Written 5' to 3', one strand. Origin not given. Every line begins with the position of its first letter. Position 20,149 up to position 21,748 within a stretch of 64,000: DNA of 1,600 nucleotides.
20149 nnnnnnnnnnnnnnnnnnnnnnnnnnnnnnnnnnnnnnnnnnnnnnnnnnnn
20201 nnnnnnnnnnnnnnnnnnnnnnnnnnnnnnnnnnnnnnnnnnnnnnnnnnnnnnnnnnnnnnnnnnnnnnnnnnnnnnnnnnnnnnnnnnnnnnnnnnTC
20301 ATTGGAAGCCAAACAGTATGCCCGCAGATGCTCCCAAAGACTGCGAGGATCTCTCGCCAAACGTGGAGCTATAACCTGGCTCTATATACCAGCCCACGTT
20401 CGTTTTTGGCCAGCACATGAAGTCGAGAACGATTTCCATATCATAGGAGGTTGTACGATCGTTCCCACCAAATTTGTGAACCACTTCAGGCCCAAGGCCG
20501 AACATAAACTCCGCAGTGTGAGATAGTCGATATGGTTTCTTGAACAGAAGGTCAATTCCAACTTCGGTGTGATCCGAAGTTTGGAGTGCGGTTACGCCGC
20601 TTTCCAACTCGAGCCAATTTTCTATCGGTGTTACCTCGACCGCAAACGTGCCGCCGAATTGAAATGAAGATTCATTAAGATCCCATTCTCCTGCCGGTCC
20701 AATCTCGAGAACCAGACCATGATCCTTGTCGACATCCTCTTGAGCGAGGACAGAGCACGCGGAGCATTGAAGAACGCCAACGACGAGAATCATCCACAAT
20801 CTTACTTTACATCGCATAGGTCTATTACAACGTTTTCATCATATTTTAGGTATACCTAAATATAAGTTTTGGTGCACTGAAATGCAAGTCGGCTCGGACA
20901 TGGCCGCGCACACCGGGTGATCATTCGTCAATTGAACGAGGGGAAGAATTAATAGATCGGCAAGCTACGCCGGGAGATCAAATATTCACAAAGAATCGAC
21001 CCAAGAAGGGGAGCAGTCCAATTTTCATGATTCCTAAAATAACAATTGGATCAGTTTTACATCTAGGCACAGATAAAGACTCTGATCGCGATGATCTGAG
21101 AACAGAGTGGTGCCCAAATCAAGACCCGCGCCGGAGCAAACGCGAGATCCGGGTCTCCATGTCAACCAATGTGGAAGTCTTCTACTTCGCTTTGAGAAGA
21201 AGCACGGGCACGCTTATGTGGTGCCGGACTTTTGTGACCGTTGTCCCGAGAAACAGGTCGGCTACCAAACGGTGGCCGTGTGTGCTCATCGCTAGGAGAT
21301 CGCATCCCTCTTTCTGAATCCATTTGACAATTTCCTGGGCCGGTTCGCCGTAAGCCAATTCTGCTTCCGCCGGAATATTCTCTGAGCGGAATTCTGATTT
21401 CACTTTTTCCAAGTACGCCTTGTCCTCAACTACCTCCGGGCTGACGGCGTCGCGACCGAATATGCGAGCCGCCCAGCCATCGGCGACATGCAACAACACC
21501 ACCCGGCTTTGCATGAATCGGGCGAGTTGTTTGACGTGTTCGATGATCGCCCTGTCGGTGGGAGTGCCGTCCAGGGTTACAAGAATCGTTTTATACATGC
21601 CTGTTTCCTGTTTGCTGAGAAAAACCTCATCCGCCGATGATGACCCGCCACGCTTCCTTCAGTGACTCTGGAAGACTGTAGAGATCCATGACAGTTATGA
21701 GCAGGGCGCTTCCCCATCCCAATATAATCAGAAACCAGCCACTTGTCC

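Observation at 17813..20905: TonB-dependent receptor operon under a DtxR/MntR-type operator (candidate TonB-dependent Mn/Fe uptake)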

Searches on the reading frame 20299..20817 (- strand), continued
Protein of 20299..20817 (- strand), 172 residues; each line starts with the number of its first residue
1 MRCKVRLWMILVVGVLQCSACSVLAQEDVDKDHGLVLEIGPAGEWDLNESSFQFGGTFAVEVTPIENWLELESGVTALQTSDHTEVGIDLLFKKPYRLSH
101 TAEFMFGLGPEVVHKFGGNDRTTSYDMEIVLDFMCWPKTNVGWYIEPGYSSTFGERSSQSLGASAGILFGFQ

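Call 59: search_protein_families(library=pfam, proteins=[L090:1544-4024:+, L090:3924-5939:+, L109:7243-8843:+, L158:4944-6212:+, L120:1485-2213:+, L122:2732-5842:+, L143:636-3935:+, L152:235-888:+, L147:1036-1734:+, L096:1185-3794:+], max_evalue=0.001)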
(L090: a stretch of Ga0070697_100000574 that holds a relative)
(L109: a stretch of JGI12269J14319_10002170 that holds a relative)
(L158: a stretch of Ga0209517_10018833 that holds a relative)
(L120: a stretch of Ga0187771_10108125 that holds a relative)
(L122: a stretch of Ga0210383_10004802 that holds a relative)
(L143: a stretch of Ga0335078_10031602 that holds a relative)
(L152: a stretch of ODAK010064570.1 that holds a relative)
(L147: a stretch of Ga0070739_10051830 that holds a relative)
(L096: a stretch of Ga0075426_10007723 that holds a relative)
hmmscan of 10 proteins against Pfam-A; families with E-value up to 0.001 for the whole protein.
L090:1544-4024:+ (827 aa): 5 families
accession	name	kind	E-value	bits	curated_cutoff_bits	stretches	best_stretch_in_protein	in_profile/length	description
PF25183.1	OMP_b-brl_4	-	8e-17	61.4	30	1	395-521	272-397/838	Outer membrane beta barrel domain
PF13620.12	CarboxypepD_reg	-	7.1e-11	42.7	32.3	1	41-120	1-81/82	Carboxypeptidase regulatory-like domain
PF13715.12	CarbopepD_reg_2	-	3.2e-05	24.3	32.2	1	70-126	26-82/88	CarboxypepD_reg-like domain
PF07715.20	Plug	-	0.0003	21.7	23.9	0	149-235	12-101/107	TonB-dependent Receptor Plug Domain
PF07210.18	DUF1416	-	0.00066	20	23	0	41-86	21-65/97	Protein of unknown function (DUF1416)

L090:3924-5939:+ (672 aa): 2 families
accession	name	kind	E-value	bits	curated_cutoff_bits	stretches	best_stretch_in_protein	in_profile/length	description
PF00122.25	E1-E2_ATPase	-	1.5e-48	165.1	28.1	1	167-336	4-181/181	E1-E2 ATPase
PF00702.32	Hydrolase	-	6.7e-26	92.3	26.4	1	352-563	1-190/191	haloacid dehalogenase-like hydrolase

L109:7243-8843:+ (533 aa): 1 family
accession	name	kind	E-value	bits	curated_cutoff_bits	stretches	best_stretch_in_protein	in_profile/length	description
PF01566.24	Nramp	-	1.1e-78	265.2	29.8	1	94-449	2-357/357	Natural resistance-associated macrophage protein-like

L158:4944-6212:+ (423 aa): 1 family
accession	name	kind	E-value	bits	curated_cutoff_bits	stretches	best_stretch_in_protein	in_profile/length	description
PF01566.24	Nramp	-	7.8e-62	209.8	29.8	1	46-385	2-345/357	Natural resistance-associated macrophage protein-like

L120:1485-2213:+ (243 aa): 1 family
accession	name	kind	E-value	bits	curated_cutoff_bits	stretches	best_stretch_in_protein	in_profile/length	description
PF01545.26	Cation_efflux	-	1.4e-10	41.7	26.6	1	61-229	12-187/198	Cation efflux family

L122:2732-5842:+ (1037 aa): 4 families
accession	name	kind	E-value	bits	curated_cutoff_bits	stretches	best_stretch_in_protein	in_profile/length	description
PF13620.12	CarboxypepD_reg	-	1.5e-18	67.3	32.3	1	144-224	1-82/82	Carboxypeptidase regulatory-like domain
PF13715.12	CarbopepD_reg_2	-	2.4e-10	40.7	32.2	1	145-224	1-77/88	CarboxypepD_reg-like domain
PF07715.20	Plug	-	2.9e-06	28.2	23.9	1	274-340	36-102/107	TonB-dependent Receptor Plug Domain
PF17210.9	SdrD_B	-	0.00039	21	29.7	1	151-204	18-72/112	SdrD B-like domain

L143:636-3935:+ (1100 aa): 3 families
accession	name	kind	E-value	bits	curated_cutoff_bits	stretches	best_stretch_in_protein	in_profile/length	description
PF13620.12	CarboxypepD_reg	-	1.7e-20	73.6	32.3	1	149-229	1-82/82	Carboxypeptidase regulatory-like domain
PF13715.12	CarbopepD_reg_2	-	1.4e-10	41.5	32.2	1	150-230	1-78/88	CarboxypepD_reg-like domain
PF07715.20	Plug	-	1.1e-05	26.4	23.9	1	260-344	16-102/107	TonB-dependent Receptor Plug Domain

L152:235-888:+ (218 aa): 1 family
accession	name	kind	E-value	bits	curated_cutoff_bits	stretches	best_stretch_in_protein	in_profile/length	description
PF01545.26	Cation_efflux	-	2.1e-08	34.6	26.6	1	96-208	73-188/198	Cation efflux family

L147:1036-1734:+ (233 aa): 1 family
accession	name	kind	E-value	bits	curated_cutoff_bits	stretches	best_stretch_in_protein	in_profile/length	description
PF01545.26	Cation_efflux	-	6.4e-07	29.8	26.6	1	111-223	73-188/198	Cation efflux family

L096:1185-3794:+ (870 aa): 4 families
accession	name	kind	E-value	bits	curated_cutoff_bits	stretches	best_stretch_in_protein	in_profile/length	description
PF13620.12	CarboxypepD_reg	-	2.9e-19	69.6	32.3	1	49-128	1-81/82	Carboxypeptidase regulatory-like domain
PF13715.12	CarbopepD_reg_2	-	1.3e-08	35.2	32.2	1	50-129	1-77/88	CarboxypepD_reg-like domain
PF17210.9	SdrD_B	-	2.6e-06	28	29.7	1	60-105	22-68/112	SdrD B-like domain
PF07715.20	Plug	-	0.00019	22.3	23.9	1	197-244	55-102/107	TonB-dependent Receptor Plug Domain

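Call 75: search_protein_families(library=pfam, alignment_id=A1, max_evalue=1)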
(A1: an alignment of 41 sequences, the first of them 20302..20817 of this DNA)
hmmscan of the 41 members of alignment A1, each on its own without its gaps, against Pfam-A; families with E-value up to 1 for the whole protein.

A. member 1, window:20302-20817:- (172 aa): 0 families

B. families by the number of members that match (of 41 scanned): 4 families
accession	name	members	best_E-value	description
PF13505.12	OMP_b-brl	1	0.01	Outer membrane protein beta-barrel domain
PF11466.13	Doppel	1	0.08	Prion-like protein Doppel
PF13568.12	OMP_b-brl_2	1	0.094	Outer membrane protein beta-barrel domain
PF09411.16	PagL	1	0.21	Lipid A 3-O-deacylase (PagL)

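Call 80: search_protein_representatives(alignment_id=A1)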
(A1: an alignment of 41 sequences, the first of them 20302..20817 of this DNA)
Query: 41 sequences, 173 profile positions. Proteins with E-value up to 0.001 (for the whole library): 1102; up to 1e-10: 634; up to 1e-30: 153. The best 150 are listed.
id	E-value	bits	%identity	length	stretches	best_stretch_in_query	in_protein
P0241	2.8e-61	222.2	-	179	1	7-172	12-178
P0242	3.4e-61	222.0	-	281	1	25-172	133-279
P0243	6.4e-60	217.9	-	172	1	6-172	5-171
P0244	1.0e-58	213.9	-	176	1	13-172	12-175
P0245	2.6e-58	212.6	-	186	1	10-172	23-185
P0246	6.3e-58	211.3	-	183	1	12-172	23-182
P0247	6.9e-58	211.2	-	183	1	14-172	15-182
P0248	1.6e-57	210.0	-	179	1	12-172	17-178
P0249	5.6e-56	205.0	-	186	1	12-172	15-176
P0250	1.2e-54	200.7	-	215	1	9-172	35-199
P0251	1.4e-54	200.5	-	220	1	24-172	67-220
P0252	5.1e-54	198.6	-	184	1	8-172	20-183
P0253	2.2e-53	196.6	-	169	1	14-172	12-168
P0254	4.4e-53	195.6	-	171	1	13-172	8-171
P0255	1.1e-52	194.3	-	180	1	13-170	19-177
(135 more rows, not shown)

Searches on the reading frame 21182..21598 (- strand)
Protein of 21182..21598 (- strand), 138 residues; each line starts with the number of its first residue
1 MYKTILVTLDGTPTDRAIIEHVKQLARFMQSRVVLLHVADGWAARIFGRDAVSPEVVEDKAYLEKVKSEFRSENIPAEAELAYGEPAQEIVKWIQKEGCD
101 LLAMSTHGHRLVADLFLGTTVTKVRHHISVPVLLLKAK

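Call 7: search_protein_families(library=pfam, proteins=[window:21182-21598:-], max_evalue=0.01)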
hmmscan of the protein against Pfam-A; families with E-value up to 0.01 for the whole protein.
window:21182-21598:- (138 aa): 1 family
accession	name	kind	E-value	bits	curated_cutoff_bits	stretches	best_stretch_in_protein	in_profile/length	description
PF00582.32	Usp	-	9.1e-24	85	24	1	1-136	1-141/141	Universal stress protein family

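Call 9: search_protein_families(library=ncbifam, proteins=[window:21182-21598:-], max_evalue=0.01)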
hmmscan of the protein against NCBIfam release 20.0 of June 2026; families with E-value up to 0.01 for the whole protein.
window:21182-21598:- (138 aa): 5 families
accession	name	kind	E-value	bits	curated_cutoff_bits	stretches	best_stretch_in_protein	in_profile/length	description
NF007436.0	PRK09982.1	equivalog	4e-06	27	203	1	2-115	3-119/142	universal stress protein UspD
NF007512.0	PRK10116.1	equivalog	9.1e-05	22.5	167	1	2-115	3-119/142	universal stress protein UspC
NF011581.0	PRK15005.1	equivalog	0.00032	20.9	166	1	1-135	1-143/144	universal stress protein UspF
NF008380.0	PRK11175.1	equivalog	0.0018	17.3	227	1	2-137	4-147/313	universal stress protein UspE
NF011698.0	PRK15118.1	equivalog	0.0068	16.6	202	0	2-41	3-42/144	universal stress protein UspA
